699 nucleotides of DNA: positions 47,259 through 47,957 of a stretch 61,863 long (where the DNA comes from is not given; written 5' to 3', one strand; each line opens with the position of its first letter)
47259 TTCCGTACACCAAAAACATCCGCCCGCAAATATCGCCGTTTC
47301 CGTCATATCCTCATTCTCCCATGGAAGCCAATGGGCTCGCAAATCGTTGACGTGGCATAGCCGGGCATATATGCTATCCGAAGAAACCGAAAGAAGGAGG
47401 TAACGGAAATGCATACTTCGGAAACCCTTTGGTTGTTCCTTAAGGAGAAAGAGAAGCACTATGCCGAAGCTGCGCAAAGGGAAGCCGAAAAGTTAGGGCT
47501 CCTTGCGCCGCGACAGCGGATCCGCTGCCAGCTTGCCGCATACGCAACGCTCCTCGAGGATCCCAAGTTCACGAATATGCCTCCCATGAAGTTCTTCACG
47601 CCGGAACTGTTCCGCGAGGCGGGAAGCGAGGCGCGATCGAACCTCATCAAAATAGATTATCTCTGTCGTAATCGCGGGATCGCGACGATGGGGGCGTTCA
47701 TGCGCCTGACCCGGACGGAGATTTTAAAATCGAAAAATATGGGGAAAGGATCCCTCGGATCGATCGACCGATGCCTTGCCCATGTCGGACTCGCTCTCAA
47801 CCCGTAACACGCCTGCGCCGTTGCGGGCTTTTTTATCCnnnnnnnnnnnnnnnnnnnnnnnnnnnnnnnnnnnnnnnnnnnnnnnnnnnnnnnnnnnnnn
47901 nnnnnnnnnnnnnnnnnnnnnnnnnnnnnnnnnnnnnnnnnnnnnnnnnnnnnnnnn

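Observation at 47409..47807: Orphan alpha-CTD-like protein: a candidate for the missing C-terminal domain of RNA polymerase alpha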

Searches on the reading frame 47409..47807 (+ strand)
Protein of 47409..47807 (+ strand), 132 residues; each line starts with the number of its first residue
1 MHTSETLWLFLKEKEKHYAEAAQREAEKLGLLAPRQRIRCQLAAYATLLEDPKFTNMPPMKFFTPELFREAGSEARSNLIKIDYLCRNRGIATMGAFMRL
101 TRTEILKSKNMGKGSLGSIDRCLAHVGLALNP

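Call 4: search_protein_families(library=pfam, proteins=[window:47409-47807:+], max_evalue=1)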
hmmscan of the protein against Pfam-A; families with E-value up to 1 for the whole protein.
window:47409-47807:+ (132 aa): 1 family
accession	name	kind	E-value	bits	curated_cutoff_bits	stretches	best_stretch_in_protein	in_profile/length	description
PF03118.21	RNA_pol_A_CTD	-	0.00038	20.6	23.8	1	88-124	30-66/67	Bacterial RNA polymerase, alpha chain C terminal domain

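Call 5: search_protein_families(library=ncbifam, proteins=[window:47409-47807:+], max_evalue=1)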
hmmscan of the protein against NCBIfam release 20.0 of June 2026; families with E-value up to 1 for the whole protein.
window:47409-47807:+ (132 aa): 8 families
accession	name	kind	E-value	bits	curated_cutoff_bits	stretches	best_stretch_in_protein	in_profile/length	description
NF003513.0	PRK05182.1-2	equivalog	3.9e-05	22.7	302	1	87-130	272-315/338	DNA-directed RNA polymerase subunit alpha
NF003519.0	PRK05182.2-5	equivalog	0.00042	19.4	277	1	87-131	271-315/320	DNA-directed RNA polymerase subunit alpha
TIGR02027.1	rpoA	equivalog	0.0013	18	227.8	1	88-131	253-296/298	DNA-directed RNA polymerase subunit alpha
NF003515.0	PRK05182.2-1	equivalog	0.0064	15.8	406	1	84-131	263-311/314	DNA-directed RNA polymerase subunit alpha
NF003517.0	PRK05182.2-3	equivalog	0.0087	15.1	356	1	88-130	276-318/344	DNA-directed RNA polymerase subunit alpha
NF005841.0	PRK07758.1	equivalog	0.012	15.9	115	1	88-129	52-93/95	hypothetical protein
NF003518.0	PRK05182.2-4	equivalog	0.034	13.3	523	1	84-130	261-308/312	DNA-directed RNA polymerase subunit alpha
NF003514.0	PRK05182.1-4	equivalog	0.038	12.6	434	1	83-130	260-308/338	DNA-directed RNA polymerase subunit alpha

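Call 6: search_solved_structures(query=window:47409-47807:+, max_evalue=10, show_alignments=3)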
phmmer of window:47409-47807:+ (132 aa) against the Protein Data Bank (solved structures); distinct sequences matched with E-value up to 10: 32.
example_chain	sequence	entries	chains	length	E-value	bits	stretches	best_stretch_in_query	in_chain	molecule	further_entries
8dkc_A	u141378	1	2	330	0.007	19.6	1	86-129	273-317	DNA-directed RNA polymerase subunit alpha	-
7ye1_A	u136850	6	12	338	0.017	18.4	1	39-130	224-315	DNA-directed RNA polymerase subunit alpha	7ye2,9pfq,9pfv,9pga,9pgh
9zum_A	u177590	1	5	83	0.021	18.1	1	85-130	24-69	DNA-directed RNA polymerase subunit alpha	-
6b6h_I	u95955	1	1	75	0.034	17.4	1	89-130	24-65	DNA-directed RNA polymerase subunit alpha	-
1xs9_D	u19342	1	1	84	0.036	17.4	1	88-130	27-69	DNA-directed RNA polymerase alpha chain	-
1lb2_B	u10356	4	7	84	0.037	17.3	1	88-130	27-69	DNA-directed RNA polymerase alpha chain | DNA-directed RNA polymerase subunit alpha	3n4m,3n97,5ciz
3k4g_A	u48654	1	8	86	0.038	17.3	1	88-130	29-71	DNA-directed RNA polymerase subunit alpha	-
1coo_A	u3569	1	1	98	0.043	17.1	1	87-130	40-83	RNA POLYMERASE ALPHA SUBUNIT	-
2jzb_A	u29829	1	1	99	0.044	17.1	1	87-130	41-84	DNA-directed RNA polymerase subunit alpha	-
6j9e_A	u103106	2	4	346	0.063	16.6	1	89-130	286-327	DNA-directed RNA polymerase subunit alpha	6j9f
6wmp_B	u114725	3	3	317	0.12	15.6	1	89-130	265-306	DNA-directed RNA polymerase subunit alpha 2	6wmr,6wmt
6n4c_A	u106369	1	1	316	0.14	15.5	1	82-130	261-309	DNA-directed RNA polymerase subunit alpha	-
5uag_A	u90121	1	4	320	0.14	15.5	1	82-130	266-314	DNA-directed RNA polymerase subunit alpha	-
8re4_A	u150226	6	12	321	0.14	15.5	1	82-130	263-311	DNA-directed RNA polymerase subunit alpha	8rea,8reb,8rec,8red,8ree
9w0n_a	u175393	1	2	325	0.14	15.4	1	83-130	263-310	DNA-directed RNA polymerase subunit alpha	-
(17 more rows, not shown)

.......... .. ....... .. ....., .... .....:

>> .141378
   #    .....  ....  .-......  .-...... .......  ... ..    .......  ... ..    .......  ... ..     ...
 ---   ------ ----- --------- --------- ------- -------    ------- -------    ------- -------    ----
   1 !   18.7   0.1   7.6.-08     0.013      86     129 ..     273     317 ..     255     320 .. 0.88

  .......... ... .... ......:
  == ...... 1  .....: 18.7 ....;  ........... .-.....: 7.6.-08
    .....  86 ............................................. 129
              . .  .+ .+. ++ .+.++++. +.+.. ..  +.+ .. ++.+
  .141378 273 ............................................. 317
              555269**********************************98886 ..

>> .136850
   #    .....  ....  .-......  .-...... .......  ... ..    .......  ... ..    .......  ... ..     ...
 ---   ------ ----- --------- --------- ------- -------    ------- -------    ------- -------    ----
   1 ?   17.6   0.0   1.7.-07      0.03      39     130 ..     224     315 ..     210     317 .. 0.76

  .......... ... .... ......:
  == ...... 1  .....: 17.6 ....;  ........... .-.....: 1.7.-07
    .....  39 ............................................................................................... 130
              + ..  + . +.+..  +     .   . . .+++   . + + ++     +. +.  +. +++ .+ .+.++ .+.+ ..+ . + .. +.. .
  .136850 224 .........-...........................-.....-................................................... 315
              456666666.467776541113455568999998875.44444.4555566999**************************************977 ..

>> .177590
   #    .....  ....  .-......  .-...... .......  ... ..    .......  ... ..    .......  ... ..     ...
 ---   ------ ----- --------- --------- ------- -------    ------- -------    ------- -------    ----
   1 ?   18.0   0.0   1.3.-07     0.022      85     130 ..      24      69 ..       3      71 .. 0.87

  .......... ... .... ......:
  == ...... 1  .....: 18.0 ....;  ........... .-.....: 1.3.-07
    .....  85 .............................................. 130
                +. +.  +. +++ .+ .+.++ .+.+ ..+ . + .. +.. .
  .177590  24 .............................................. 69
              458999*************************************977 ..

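Call 10: find_homologous_proteins(query=window:47409-47804:+, max_evalue=0.01)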
Query window:47409-47804:+ (132 aa): 3 proteins with E <= 0.01 among 25 candidates.
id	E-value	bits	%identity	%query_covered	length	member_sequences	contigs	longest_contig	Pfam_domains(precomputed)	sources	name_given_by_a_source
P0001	5.8e-82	290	100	100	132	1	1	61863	-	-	-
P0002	1.6e-63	230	81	100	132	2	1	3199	-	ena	-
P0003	7.1e-58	212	75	100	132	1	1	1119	-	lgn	-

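Call 19: search_protein_representatives(alignment_id=A1)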
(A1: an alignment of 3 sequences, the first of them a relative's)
Query: 3 sequences, 132 profile positions. Proteins with E-value up to 0.001 (for the whole library): 62; up to 1e-10: 4; up to 1e-30: 1. The best 62 are listed.
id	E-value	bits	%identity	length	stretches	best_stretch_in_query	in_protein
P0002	5.0e-80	281.9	-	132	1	1-132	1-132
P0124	1.1e-16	77.0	-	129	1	3-131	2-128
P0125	1.3e-14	70.3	-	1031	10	81-130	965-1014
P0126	4.7e-13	65.2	-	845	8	86-130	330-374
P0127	4.2e-10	55.6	-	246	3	87-130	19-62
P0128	3.3e-09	52.7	-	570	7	88-128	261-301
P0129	4.6e-09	52.3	-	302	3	81-131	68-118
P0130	6.8e-09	51.7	-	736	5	80-130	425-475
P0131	1.1e-08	51.1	-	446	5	88-128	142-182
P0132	3.5e-08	49.4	-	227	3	87-131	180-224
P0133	4.3e-08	49.1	-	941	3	88-130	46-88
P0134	7.6e-08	48.3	-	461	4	89-130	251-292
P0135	6.9e-07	45.2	-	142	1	10-128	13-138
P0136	7.5e-07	45.1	-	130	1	7-129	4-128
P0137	1.4e-06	44.2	-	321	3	88-130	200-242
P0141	5.1e-06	42.4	-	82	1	55-130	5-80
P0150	2.4e-05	40.2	-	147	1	55-130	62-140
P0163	3.0e-04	36.7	-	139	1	11-130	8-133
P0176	7.1e-04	35.5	-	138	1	11-130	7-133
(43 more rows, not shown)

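Call 22: find_homologous_proteins(query=A2, max_evalue=0.001)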
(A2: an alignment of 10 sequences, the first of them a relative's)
Query A2 (10 sequences) (132 aa, profile of the alignment): 6 proteins with E <= 0.001 among 2728 candidates.
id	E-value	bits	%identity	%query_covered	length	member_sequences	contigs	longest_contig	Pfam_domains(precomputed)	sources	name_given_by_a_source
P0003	1.0e-46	176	75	100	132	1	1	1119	-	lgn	-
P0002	1.2e-46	176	81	100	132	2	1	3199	-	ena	-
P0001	1.4e-46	176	100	100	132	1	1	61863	-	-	-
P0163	4.0e-44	168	27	92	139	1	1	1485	-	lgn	-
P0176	1.9e-40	156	28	92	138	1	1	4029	-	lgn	-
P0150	2.0e-34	136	35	57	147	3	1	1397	-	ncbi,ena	-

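Call 24: find_encoding_contigs(protein=P0002, flank=5000)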
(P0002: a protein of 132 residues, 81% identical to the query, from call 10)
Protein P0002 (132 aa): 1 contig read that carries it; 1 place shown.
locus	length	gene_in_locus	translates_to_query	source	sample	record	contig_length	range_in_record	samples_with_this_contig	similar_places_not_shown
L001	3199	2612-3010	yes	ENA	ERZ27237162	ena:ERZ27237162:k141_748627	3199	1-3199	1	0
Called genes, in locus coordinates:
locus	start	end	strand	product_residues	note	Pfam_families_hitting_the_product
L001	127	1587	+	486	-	PF00005:ABC_tran, PF02463:SMC_N (faint), PF13555:AAA_29 (faint), PF13604:AAA_30 (faint), PF13304:AAA_21 (faint), PF13401:AAA_22 (faint), PF13476:AAA_23 (faint), PF00005:ABC_tran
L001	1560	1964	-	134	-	PF01641:SelR, PF24046:At4g08330 (faint)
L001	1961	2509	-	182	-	PF01625:PMSR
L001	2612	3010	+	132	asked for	-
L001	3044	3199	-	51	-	?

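Call 25: find_encoding_contigs(protein=P0176, flank=5000)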
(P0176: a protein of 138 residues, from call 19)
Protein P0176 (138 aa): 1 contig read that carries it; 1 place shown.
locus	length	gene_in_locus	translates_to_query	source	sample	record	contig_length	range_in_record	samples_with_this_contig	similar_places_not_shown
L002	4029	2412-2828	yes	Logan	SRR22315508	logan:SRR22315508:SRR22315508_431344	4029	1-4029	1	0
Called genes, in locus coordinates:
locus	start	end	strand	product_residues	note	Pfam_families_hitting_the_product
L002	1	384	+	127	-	?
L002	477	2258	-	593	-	PF00009:GTP_EFTU, PF01926:MMR_HSR1, PF22042:EF-G_D2, PF03144:GTP_EFTU_D2, PF00679:EFG_C, PF21018:BipA_C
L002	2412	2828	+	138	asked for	-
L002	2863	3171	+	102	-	-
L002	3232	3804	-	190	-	-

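Call 26: find_encoding_contigs(protein=P0150, flank=5000)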
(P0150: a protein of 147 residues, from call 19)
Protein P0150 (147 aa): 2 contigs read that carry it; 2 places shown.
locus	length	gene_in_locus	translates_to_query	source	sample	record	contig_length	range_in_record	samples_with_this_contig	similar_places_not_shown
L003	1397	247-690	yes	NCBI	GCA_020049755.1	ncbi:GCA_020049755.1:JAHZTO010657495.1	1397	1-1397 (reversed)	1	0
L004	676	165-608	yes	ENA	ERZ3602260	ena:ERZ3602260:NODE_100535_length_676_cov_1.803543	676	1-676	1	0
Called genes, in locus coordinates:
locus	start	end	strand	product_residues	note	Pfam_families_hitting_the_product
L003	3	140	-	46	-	?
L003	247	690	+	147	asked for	-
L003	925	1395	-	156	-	?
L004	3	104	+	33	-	?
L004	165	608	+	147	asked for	-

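Call 27: find_related_loci(query=A1, collection=genome_contigs, flank=10000)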
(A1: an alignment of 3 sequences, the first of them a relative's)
Query A1 (132 aa) in genome_contigs; peptide patterns used: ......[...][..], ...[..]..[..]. (x = any residue, [..] = any of these).
340 stretches matched a pattern, but none encodes a relative of the query by tblastn (E <= 1e-3).

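Call 28: find_encoding_contigs(protein=P0163, flank=5000)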
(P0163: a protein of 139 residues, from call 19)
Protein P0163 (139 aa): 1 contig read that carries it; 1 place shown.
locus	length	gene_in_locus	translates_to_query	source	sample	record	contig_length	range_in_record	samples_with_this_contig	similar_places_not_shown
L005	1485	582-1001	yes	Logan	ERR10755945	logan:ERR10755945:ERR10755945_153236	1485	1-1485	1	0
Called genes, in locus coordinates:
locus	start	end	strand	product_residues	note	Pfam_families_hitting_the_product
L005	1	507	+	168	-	?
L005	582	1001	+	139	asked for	-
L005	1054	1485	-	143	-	?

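Call 29: find_encoding_contigs(protein=P0003, flank=5000)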
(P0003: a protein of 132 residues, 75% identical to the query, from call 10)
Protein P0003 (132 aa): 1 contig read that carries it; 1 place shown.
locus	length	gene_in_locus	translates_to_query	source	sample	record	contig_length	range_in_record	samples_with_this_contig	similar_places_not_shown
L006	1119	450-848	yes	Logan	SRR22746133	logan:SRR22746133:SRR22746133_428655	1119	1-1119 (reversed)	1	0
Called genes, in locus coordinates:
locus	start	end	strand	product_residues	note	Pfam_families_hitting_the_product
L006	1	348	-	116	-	?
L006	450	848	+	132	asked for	-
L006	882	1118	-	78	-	?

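Call 41: predict_structure(alignment_id=A2)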
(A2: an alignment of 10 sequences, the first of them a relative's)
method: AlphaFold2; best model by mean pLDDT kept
length: 132 residues; sequences in the alignment: 10
mean_pLDDT: 92.5   pTM: 0.65
mean pLDDT of the five models: 92.5, 91.7, 91.1, 90.7, 90.5
residues with pLDDT >= 90: 108; 70-90: 18; 50-70: 4; < 50: 2
segments of 3 or more residues with pLDDT < 50: none
pLDDT, mean of each block of 10 residues (from residue 1): 77 97 98 96 78 94 97 94 96 96 93 96 91 84
secondary structure, 60 per line:
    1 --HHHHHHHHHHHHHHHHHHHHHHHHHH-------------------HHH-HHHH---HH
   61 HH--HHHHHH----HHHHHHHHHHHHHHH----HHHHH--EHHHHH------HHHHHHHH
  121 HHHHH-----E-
elements in order: H3-28 H52-55 H59-62 H65-70 H75-89 H94-98 H102-106 H113-125

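Call 45: fold_search(model_id=the predicted structure, library=pdb)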
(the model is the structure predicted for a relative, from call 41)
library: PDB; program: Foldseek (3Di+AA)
matches with E <= 10: 80; with E <= 0.001: 0
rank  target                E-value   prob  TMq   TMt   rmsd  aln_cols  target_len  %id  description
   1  4yfk_A                9.2e-03  1.00  0.44  0.20  13.7       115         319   23  Escherichia coli RNA polymerase in complex with squaramide compound 8. (released 2015-03-11)
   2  6vjs_B                1.1e-02  1.00  0.42  0.20  10.3       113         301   22  Escherichia coli RNA polymerase and ureidothiophene-2-carboxylic acid complex (released 2020-10-07)
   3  6n4c_A                1.3e-02  0.98  0.39  0.18  11.5       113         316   22  EM structure of the DNA wrapping in bacterial open transcription initiation complex (released 2020-05-27)
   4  8y5l_A1               1.4e-02  1.00  0.43  0.20  13.8       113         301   22  E.coli transcription translation coupling complex in TTC-B state 1 (subclass1) containing mRNA with 30-mer spacer, Nu (released 2025-08-13)
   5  7khc_A                1.4e-02  1.00  0.44  0.20  11.3       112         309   25  Escherichia coli RNA polymerase and rrnBP1 promoter closed complex (released 2020-10-28)
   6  9a4w_A                1.6e-02  1.00  0.45  0.20   8.8       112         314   18  Integrative model of RPOA-RPOC by crosslinking MS and deep learning (released 2024-09-18)
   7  4jk1_A                2.3e-02  0.99  0.44  0.19  13.5       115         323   24  X-ray crystal structure of Escherichia coli sigma70 holoenzyme in complex with Guanosine tetraphosphate (ppGpp) (released 2013-04-10)
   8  3iyd_A                2.3e-02  0.97  0.40  0.18   9.6       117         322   20  Three-dimensional EM structure of an intact activator-dependent transcription initiation complex (released 2009-11-10)
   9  4mex_A                2.5e-02  1.00  0.44  0.21  14.6       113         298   20  Crystal structure of Escherichia coli RNA polymerase in complex with salinamide A (released 2014-05-21)
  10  8igr_G                2.8e-02  1.00  0.40  0.19   4.9        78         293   23  Cryo-EM structure of CII-dependent transcription activation complex (released 2023-05-17)
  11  3k4g_B                3.2e-02  1.00  0.45  0.68   4.0        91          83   20  Crystal structure of E. coli RNA polymerase alpha subunit C-terminal domain (released 2010-07-07)
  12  5nwt_A                3.2e-02  0.98  0.40  0.18  12.6       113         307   21  Crystal Structure of Escherichia coli RNA polymerase - Sigma54 Holoenzyme complex (released 2017-09-13)
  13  3n4m_C                3.4e-02  1.00  0.42  0.72   3.3        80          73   26  E. coli RNA polymerase alpha subunit C-terminal domain in complex with CAP and DNA (released 2011-05-25)
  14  9msh_G                4.1e-02  0.99  0.43  0.20  12.2       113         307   23  de novo SigN RNA polymerase open complex (RPo) (released 2025-08-13)
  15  5uaq_A                4.1e-02  0.99  0.42  0.19  15.1       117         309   21  Escherichia coli RNA polymerase RpoB H526Y mutant (released 2017-01-11)
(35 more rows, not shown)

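Call 50: search_protein_families(library=pfam, alignment_id=A2, max_evalue=0.1)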
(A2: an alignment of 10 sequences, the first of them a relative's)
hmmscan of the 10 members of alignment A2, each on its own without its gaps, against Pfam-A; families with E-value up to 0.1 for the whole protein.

A. member 1, P0001 (132 aa): 1 family
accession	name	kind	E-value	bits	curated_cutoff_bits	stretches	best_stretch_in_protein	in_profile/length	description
PF03118.21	RNA_pol_A_CTD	-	0.00038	20.6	23.8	1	88-124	30-66/67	Bacterial RNA polymerase, alpha chain C terminal domain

B. families by the number of members that match (of 10 scanned): 1 family
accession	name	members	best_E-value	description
PF03118.21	RNA_pol_A_CTD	7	8.3e-08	Bacterial RNA polymerase, alpha chain C terminal domain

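Call 52: search_solved_structures(query=A2, max_evalue=1, show_alignments=2)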
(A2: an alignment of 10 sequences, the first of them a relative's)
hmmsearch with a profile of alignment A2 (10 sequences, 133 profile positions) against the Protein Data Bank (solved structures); distinct sequences matched with E-value up to 1: 54.
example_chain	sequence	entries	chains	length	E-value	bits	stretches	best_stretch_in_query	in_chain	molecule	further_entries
6b6h_I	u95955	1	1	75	4.1e-07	33.3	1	81-132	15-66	DNA-directed RNA polymerase subunit alpha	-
1xs9_D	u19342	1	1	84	5.7e-07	32.9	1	81-132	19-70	DNA-directed RNA polymerase alpha chain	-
1lb2_B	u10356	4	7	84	5.7e-07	32.8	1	81-132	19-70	DNA-directed RNA polymerase alpha chain | DNA-directed RNA polymerase subunit alpha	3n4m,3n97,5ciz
9zum_A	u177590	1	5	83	5.8e-07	32.8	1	81-132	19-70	DNA-directed RNA polymerase subunit alpha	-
3k4g_A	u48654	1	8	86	6e-07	32.8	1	81-132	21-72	DNA-directed RNA polymerase subunit alpha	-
1coo_A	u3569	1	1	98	8.4e-07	32.3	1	81-132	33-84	RNA POLYMERASE ALPHA SUBUNIT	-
2jzb_A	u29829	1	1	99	8.6e-07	32.3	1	81-132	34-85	DNA-directed RNA polymerase subunit alpha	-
5vi8_T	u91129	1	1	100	1.3e-06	31.7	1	82-132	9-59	DNA-directed RNA polymerase subunit alpha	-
9gdo_G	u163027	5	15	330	2.2e-06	30.9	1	81-132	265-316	DNA-directed RNA polymerase subunit alpha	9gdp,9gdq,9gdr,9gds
7xya_A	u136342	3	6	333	2.7e-06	30.6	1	81-132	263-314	DNA-directed RNA polymerase subunit alpha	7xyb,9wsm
7f0r_A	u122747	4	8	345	2.9e-06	30.6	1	81-132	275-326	DNA-directed RNA polymerase subunit alpha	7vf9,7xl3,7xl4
5uag_A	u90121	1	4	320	3.6e-06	30.2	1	81-132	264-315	DNA-directed RNA polymerase subunit alpha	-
6n4c_A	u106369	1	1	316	3.7e-06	30.2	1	81-132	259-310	DNA-directed RNA polymerase subunit alpha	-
8f3c_G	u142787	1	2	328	3.8e-06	30.2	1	81-132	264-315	DNA-directed RNA polymerase subunit alpha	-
10ma_G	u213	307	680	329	3.8e-06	30.2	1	81-132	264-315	DNA-directed RNA polymerase subunit alpha | Escherichia coli RNA polymerase alpha subunit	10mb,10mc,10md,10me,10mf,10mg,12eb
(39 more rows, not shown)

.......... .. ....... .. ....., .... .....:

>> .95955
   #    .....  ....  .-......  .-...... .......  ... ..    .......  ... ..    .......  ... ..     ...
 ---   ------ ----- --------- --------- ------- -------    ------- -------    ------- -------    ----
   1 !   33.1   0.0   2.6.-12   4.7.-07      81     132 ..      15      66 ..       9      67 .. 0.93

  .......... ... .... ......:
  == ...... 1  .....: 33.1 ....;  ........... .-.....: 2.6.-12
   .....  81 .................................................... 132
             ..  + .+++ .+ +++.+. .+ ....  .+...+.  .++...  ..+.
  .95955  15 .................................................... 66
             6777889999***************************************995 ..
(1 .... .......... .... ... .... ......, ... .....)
